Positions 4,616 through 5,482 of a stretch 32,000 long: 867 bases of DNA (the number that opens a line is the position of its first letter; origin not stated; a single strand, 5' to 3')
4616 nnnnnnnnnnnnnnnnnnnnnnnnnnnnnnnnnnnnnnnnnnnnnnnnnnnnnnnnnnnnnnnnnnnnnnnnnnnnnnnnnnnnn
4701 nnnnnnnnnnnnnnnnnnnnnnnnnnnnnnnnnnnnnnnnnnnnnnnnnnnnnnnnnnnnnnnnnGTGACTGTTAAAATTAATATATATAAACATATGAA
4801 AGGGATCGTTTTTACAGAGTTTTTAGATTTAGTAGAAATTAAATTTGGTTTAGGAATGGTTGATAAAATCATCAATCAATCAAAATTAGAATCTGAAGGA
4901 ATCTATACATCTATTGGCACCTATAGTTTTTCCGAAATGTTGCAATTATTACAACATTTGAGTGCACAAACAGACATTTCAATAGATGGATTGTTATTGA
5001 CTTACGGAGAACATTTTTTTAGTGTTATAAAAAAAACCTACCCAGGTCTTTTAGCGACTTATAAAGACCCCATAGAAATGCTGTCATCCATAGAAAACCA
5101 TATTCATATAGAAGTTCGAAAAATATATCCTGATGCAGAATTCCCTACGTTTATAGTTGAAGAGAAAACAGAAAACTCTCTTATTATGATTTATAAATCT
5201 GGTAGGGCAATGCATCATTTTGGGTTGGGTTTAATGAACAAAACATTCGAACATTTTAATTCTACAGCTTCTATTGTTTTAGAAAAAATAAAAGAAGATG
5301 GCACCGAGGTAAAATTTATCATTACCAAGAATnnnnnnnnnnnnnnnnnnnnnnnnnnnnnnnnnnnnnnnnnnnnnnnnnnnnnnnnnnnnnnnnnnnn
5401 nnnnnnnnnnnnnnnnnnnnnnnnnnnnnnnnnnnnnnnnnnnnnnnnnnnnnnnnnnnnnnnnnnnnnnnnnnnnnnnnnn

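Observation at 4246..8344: Fully split His-Asp-His-Asp phosphorelay built around H-NOX (REC / H-NOX / PAS-HK / Hpt / LytTR-RR)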

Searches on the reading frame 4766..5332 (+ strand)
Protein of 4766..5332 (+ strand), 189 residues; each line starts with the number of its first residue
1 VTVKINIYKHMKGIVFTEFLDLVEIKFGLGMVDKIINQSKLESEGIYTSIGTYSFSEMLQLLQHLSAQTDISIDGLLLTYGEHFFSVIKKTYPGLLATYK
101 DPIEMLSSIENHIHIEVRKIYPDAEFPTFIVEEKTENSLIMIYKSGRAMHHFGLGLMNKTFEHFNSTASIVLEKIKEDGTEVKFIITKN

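Call 3: search_protein_families(library=pfam, proteins=[window:4766-5332:+], max_evalue=0.01)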
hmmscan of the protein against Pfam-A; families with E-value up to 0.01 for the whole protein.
window:4766-5332:+ (189 aa): 1 family
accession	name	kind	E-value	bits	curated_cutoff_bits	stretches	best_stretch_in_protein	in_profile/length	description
PF07700.20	HNOB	-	3.2e-38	131.6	25.5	1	12-170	1-161/163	Haem-NO-binding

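Call 14: find_encoding_contigs(protein=window:4796-5332:+, flank=10000, max_places=6)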
Protein window:4796-5332:+ (179 aa): 21 contigs read that carry it; 6 places shown.
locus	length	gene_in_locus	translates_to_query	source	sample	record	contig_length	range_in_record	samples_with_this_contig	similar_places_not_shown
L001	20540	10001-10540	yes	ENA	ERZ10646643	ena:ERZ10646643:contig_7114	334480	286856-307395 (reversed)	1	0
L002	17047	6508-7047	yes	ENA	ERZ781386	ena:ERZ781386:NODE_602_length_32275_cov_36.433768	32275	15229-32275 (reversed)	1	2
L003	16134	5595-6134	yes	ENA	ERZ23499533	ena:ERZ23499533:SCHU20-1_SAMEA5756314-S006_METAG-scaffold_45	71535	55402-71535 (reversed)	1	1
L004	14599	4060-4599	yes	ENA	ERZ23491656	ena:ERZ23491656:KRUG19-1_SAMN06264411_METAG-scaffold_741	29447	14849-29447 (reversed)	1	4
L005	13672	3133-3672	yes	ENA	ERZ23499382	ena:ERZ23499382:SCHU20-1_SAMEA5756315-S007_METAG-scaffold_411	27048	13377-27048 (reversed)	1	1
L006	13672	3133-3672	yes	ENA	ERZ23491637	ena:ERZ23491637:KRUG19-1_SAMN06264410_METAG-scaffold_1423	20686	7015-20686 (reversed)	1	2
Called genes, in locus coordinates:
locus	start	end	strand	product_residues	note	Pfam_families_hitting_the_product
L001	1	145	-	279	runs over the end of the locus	PF01479:S4, PF00849:PseudoU_synth_2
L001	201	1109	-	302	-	PF01040:UbiA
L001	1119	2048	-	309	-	PF00288:GHMP_kinases_N (weak)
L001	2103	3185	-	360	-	PF22700:MVD-like_N, PF18376:MDD_C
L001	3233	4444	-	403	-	PF00890:FAD_binding_2 (weak), PF01266:DAO (faint), PF03486:HI0933_like, PF07992:Pyr_redox_2, PF13738:Pyr_redox_3 (faint), PF22780:HI0933_like_1st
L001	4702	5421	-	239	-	-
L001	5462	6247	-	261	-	-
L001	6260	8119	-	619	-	PF00593:TonB_dep_Rec_b-barrel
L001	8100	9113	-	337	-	PF13620:CarboxypepD_reg, PF13715:CarbopepD_reg_2, PF07715:Plug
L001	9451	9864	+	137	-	PF00072:Response_reg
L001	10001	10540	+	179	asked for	PF07700:HNOB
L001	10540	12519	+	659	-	PF00989:PAS (weak), PF13188:PAS_8 (weak), PF08447:PAS_3, PF13426:PAS_9, PF00989:PAS (weak), PF13426:PAS_9, PF02518:HATPase_c, PF14501:HATPase_c_5, +4 more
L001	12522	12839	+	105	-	-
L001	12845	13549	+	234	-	PF00072:Response_reg, PF04397:LytTR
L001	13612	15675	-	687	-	PF13174:TPR_6 (faint), PF00515:TPR_1 (faint), PF07719:TPR_2 (faint), PF13424:TPR_12 (faint), PF13428:TPR_14 (faint), PF13431:TPR_17 (faint), PF23914:TPR_CcmH_CycH, PF25062:ARM_TT21_N (weak), +3 more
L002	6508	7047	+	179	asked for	PF07700:HNOB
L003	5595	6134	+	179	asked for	PF07700:HNOB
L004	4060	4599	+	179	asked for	PF07700:HNOB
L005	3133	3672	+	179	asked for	PF07700:HNOB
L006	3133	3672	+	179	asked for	PF07700:HNOB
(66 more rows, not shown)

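Call 15: find_related_loci(query=window:4796-5332:+, collection=genome_contigs, flank=8000)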
Query window:4796-5332:+ (179 aa) in genome_contigs; peptide patterns used: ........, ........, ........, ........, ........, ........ (x = any residue, [..] = any of these).
376 stretches matched a pattern; 309 encode a relative of the query (tblastn E <= 1e-3); the best 80 are kept; 80 distinct loci.
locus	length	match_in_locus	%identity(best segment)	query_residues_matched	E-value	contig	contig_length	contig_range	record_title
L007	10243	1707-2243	88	1-179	2e-103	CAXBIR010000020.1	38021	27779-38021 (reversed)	MAG TPA_asm: uncultured Polaribacter sp. isolate ERR2762111_concoct_91 genome assembly, contig: ERZ3422204.1510, whole g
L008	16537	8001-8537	88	1-179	7e-103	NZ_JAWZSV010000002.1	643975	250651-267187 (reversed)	Polaribacter sp. PL03 contig2, whole genome shotgun sequence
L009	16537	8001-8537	86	1-179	6e-102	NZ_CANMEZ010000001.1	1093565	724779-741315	Uncultured Kordia sp. isolate 396.fasta NODE_1, whole genome shotgun sequence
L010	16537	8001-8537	85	1-179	4e-102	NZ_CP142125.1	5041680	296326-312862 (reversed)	Kordia algicida OT-1 chromosome, complete genome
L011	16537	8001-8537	85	1-179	6e-102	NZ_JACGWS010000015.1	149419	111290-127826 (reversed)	Kordia aestuariivivens strain YSTF-M3 15, whole genome shotgun sequence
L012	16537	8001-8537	84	1-179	3e-101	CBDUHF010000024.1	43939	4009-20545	MAG TPA_asm: uncultured Polaribacter sp. isolate SRR22808133_concoct_110 genome assembly, contig: ERZ25043452.285, whole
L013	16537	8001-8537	86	1-179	3e-101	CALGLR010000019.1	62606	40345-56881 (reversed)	MAG: uncultured Flavobacteriaceae bacterium isolate H3_Bin_METABAT__83_1_1 genome assembly, contig: c_000000165857, whol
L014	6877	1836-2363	88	1-176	6e-101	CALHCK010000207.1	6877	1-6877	MAG: uncultured Polaribacter sp. isolate L1_Bin_Bin_4_1 genome assembly, contig: c_000001376759, whole genome shotgun se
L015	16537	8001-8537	86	1-179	1e-100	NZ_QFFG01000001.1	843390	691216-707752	Polaribacter aquimarinus strain ZY113 contig1, whole genome shotgun sequence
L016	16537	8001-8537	85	1-179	8e-101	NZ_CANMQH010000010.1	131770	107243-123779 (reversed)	Uncultured Algibacter sp. isolate 3-188-3Z.fasta NODE_10, whole genome shotgun sequence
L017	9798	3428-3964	85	1-179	1e-100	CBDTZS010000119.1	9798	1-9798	MAG TPA_asm: uncultured Tenacibaculum sp. isolate ERR2431948_metabat2_20 genome assembly, contig: ERZ23877837.652, whole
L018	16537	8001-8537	84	1-179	3e-100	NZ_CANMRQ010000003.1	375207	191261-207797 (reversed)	Uncultured Lacinutrix sp. isolate 2-830.fasta NODE_3, whole genome shotgun sequence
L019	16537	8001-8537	85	1-179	3e-100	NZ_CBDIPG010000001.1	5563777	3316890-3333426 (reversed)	MAG: Kordia sp. isolate C9799-m2-bin15 P-CCAP979-9-C1, whole genome shotgun sequence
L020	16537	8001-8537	84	1-179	2e-100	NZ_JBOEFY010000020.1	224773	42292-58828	MAG: Kordia sp. isolate PBSAbac3 PBSAc_contig_531, whole genome shotgun sequence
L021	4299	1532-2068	85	1-179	2e-100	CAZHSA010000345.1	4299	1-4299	MAG TPA_asm: uncultured Kordia sp. isolate SRP065251_co2_57 genome assembly, contig: NODE_22927_length_4299_cov_6.664232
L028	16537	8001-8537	83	1-179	1e-99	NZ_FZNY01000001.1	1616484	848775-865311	Dokdonia pacifica strain DSM 25597, whole genome shotgun sequence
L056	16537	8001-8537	83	1-179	3e-98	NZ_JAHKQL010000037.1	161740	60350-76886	Polaribacter vadi strain B2M17 B2M17_B2M17_contig_16, whole genome shotgun sequence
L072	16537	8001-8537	83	1-179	7e-98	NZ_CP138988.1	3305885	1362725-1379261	Olleya sp. R77988 chromosome, complete genome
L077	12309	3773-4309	80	1-179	2e-97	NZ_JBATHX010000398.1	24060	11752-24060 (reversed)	MAG: Algibacter sp. isolate MFD10241_ilm_asm_bin31 k127_168144, whole genome shotgun sequence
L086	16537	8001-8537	82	1-179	5e-97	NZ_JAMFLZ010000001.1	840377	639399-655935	Jejuia spongiicola strain 2012CJ34-3 1, whole genome shotgun sequence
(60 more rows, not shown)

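Call 21: search_protein_families(library=pfam, proteins=[L010:10523-11659:+, L010:11667-12713:+, L010:12720-13034:+, L056:8540-10258:+], max_evalue=0.01)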
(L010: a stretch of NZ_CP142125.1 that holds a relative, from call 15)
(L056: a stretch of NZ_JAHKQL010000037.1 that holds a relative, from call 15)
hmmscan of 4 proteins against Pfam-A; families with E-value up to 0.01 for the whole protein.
L010:10523-11659:+ (379 aa): 2 families
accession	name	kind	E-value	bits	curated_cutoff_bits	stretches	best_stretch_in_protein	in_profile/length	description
PF08495.15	FIST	-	2.3e-39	135.7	23.2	1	27-219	2-189/189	FIST N domain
PF10442.14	FIST_C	-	2.9e-35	121.7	28.5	1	221-358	1-131/131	FIST C domain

L010:11667-12713:+ (349 aa): 3 families
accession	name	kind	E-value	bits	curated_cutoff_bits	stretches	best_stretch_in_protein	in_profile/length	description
PF02518.31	HATPase_c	-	2.4e-23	83.1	26.4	1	242-348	1-108/111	Histidine kinase-, DNA gyrase B-, and HSP90-like ATPase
PF00512.31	HisKA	-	7.2e-08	32.8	26.9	1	142-201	8-64/66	His Kinase A (phospho-acceptor) domain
PF14501.12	HATPase_c_5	-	0.00012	22.4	22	1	248-336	7-91/102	GHKL domain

L010:12720-13034:+ (105 aa): 1 family
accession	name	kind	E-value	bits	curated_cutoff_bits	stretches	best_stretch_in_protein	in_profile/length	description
PF01627.28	Hpt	-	3.8e-07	30.7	24.6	1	23-97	2-77/84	Hpt domain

L056:8540-10258:+ (573 aa): 13 families
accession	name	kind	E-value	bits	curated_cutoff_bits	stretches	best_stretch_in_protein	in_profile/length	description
PF02518.31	HATPase_c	-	1e-23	84.3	26.4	1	465-572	1-109/111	Histidine kinase-, DNA gyrase B-, and HSP90-like ATPase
PF13185.12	GAF_2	-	6.4e-13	49.5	28.6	1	191-327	2-133/136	GAF domain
PF01590.32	GAF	-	4.6e-11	43.8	22.4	1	192-329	1-133/133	GAF domain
PF08447.18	PAS_3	-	3.8e-10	40.3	25.6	1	80-164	2-89/89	PAS fold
PF13426.13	PAS_9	-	1.6e-09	38.4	27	1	68-169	2-103/103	PAS domain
PF00512.31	HisKA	-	1.3e-08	35.2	26.9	1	361-425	4-65/66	His Kinase A (phospho-acceptor) domain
PF00989.32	PAS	-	3.8e-08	33.8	22.6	1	59-167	3-113/113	PAS fold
PF14501.12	HATPase_c_5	-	1e-06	29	22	1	471-559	7-91/102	GHKL domain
PF13492.12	GAF_3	-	1.4e-05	25.9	27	1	193-329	2-127/129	GAF domain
PF13188.13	PAS_8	-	0.0001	22.5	21.8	1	58-102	2-47/65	PAS domain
PF15714.11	SpoVT_C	-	0.00069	20.1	27.5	1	263-329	57-127/128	Stage V sporulation protein T C-terminal, transcription factor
PF13589.12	HATPase_c_3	-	0.0012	19.4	25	1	472-535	5-67/137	Histidine kinase-, DNA gyrase B-, and HSP90-like ATPase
PF08448.16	PAS_4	-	0.0017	19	23.1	1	63-172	1-110/110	PAS fold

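Call 26: search_solved_structures(query=window:4796-5332:+, max_evalue=0.001, show_alignments=3)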
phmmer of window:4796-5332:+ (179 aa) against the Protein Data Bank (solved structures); distinct sequences matched with E-value up to 0.001: 22.
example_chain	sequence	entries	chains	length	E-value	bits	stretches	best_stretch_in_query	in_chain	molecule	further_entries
6bde_A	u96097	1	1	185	1.2e-99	334.6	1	1-179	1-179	2,4-dihydroxyhept-2-ene-1,7-dioic acid aldolase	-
6bdd_A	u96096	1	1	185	7.5e-99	332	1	1-179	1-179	2,4-dihydroxyhept-2-ene-1,7-dioic acid aldolase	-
6ocv_A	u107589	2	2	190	2.3e-30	109.2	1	1-178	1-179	Heme NO binding domain protein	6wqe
2kii_A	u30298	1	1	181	2.3e-12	50.7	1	1-163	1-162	Putative uncharacterized protein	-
4u99_A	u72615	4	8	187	2.4e-12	50.6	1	1-163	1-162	NO-binding heme-dependent sensor protein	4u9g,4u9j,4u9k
4u9b_A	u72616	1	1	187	2.5e-12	50.5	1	1-163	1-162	NO-binding heme-dependent sensor protein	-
2kil_A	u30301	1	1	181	5.9e-11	46.1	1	1-163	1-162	Putative uncharacterized protein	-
3iqb_A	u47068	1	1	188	2.2e-05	28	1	1-169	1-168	Methyl-accepting chemotaxis protein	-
4fdk_A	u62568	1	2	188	2.2e-05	28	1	1-169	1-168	Methyl-accepting chemotaxis protein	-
1u4h_A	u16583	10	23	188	4.2e-05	27.1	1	1-169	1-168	Heme-based Methyl-accepting Chemotaxis Protein | Methyl-accepting chemotaxis protein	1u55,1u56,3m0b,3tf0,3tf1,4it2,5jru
1xbn_A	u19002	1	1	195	4.7e-05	26.9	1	1-169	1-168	Methyl-accepting chemotaxis protein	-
3nvr_A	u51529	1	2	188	7e-05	26.3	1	1-169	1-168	Methyl-accepting chemotaxis protein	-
4iah_A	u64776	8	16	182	0.0001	25.8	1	3-171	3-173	Alr2278 protein | H-NOX domain protein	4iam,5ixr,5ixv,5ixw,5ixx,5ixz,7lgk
3sj5_A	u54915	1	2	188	0.00011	25.8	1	2-169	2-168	Methyl-accepting chemotaxis protein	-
4iae_A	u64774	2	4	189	0.00012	25.6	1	3-171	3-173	Alr2278 protein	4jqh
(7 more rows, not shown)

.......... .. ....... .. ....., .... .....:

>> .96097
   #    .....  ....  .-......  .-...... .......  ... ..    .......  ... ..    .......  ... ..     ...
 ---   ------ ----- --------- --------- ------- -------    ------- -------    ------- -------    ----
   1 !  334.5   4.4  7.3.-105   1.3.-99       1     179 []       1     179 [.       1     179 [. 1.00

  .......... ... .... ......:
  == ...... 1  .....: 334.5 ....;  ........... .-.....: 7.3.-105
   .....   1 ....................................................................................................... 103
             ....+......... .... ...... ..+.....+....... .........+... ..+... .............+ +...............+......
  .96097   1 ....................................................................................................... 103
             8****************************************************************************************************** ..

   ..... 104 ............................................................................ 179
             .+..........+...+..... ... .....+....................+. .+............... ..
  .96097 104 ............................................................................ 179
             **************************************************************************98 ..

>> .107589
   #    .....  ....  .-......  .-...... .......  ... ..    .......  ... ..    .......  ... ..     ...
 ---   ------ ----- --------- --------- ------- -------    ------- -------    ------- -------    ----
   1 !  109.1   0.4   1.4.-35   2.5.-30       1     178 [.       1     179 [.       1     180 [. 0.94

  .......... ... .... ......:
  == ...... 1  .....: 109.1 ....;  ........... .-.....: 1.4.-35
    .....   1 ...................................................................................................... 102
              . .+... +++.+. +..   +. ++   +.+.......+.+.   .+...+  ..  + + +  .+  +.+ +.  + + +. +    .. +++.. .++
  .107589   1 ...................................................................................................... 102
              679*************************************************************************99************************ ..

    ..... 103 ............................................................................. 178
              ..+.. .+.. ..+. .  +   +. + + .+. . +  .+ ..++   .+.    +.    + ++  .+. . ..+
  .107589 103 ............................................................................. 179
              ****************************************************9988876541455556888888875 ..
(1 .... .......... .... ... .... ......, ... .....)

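Call 48: search_protein_families(library=pfam, proteins=[L086:11786-14371:+, L056:11203-13644:+, L072:14056-14550:+, L028:7190-7516:+, L077:8745-9956:+], max_evalue=0.001)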
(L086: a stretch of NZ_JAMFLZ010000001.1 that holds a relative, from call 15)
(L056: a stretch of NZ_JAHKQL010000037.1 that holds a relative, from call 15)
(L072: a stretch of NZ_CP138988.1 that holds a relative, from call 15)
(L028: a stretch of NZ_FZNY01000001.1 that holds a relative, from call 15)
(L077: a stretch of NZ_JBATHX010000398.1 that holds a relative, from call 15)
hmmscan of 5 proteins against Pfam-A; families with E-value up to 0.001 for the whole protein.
L086:11786-14371:+ (862 aa): 2 families
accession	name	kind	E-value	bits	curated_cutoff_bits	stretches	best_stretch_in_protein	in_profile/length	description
PF21959.2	DUF6923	-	1.1e-23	84.8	27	1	51-255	29-234/234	Repeat of unknown function (DUF6923)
PF18962.6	Por_Secre_tail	-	9.6e-10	39.1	27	1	786-857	3-71/75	Secretion system C-terminal sorting domain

L056:11203-13644:+ (814 aa): 2 families
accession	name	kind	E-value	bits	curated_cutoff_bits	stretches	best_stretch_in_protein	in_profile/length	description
PF13448.11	DUF4114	-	1.1e-20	74.8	27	1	147-231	1-84/85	Domain of unknown function (DUF4114)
PF18962.6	Por_Secre_tail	-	1.7e-08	35.1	27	1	737-807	2-71/75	Secretion system C-terminal sorting domain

L072:14056-14550:+ (165 aa): 1 family
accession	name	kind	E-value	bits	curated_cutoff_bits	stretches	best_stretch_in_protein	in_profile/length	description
PF00188.32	CAP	-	4.1e-16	60.3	21.1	1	50-159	2-114/117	Cysteine-rich secretory protein family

L028:7190-7516:+ (109 aa): 0 families

L077:8745-9956:+ (404 aa): 1 family
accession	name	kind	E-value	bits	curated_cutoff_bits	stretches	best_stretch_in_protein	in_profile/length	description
PF18962.6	Por_Secre_tail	-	9.8e-06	26.2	27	1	328-397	2-70/75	Secretion system C-terminal sorting domain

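Call 62: find_homologous_proteins(query=window:4796-5332:+, max_evalue=1e-10)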
Query window:4796-5332:+ (179 aa): 3770 proteins with E <= 1e-10 among 3822 candidates; the best 120 are listed.
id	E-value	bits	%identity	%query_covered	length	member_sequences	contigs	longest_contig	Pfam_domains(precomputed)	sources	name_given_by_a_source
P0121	6.1e-109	380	99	100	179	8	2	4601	PF07700.21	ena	-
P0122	9.2e-101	353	92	100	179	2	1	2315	PF07700.21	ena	-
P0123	2.5e-100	352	92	100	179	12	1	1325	PF07700.21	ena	-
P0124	1.6e-96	339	91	100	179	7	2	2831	PF07700.21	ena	-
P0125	7.9e-96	337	88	100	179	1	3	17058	PF07700.21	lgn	-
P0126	1.4e-95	336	88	100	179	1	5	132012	PF07700.21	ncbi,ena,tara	tara:strand:- start:28982 stop:29521 length:540 start_codon:yes stop_codon:yes gene_type:complete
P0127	1.5e-95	336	88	100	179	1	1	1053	PF07700.21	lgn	-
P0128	2.1e-95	336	89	100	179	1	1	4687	PF07700.21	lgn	-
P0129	3.2e-95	335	88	100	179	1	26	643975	PF07700.21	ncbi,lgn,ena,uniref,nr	ncbi:heme NO-binding domain-containing protein [Polaribacter sp. PL03]|uniref:heme NO-binding domain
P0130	9.2e-95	333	88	100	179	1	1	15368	PF07700.21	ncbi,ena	-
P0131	1.1e-94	333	88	100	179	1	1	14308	PF07700.21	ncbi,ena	-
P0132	1.4e-94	333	85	100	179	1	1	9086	PF07700.21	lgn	-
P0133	1.6e-94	333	85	100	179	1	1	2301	PF07700.21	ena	-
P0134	1.7e-94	333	88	100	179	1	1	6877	PF07700.21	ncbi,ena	-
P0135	2.6e-94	332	86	100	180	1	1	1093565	PF07700.21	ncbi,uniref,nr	ncbi:heme NO-binding domain-containing protein [uncultured Kordia sp.]|uniref:heme NO-binding domain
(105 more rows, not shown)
